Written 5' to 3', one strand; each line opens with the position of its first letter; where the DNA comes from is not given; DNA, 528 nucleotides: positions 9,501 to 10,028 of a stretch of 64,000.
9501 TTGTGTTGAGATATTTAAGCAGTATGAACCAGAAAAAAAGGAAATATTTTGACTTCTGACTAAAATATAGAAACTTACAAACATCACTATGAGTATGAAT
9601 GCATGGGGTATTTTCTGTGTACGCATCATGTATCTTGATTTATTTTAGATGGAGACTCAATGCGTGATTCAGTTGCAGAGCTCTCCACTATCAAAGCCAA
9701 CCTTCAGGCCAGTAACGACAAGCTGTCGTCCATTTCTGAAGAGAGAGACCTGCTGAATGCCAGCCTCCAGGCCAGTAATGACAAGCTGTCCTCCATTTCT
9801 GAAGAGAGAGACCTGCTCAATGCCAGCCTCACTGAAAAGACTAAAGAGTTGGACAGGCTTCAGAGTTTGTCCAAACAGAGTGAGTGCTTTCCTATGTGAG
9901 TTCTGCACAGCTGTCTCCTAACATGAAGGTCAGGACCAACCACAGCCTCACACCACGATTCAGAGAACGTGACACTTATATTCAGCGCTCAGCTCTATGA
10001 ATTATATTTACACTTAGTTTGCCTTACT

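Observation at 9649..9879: Neck-repeat copy-number difference between paralogs (2 vs 3 units of a 63-nt / 21-aa repeat)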

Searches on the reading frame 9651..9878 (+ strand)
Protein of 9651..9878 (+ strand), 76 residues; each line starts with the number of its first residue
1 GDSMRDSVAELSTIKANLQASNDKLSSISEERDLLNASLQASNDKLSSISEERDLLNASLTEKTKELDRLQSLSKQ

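Call 48: find_related_loci(query=window:9651-9878:+, collection=metagenome_contigs, flank=2000)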
Query window:9651-9878:+ (76 aa) in metagenome_contigs; peptide patterns used: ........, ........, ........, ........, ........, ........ (x = any residue, [..] = any of these).
455 stretches matched a pattern, but none encodes a relative of the query by tblastn (E <= 1e-3).
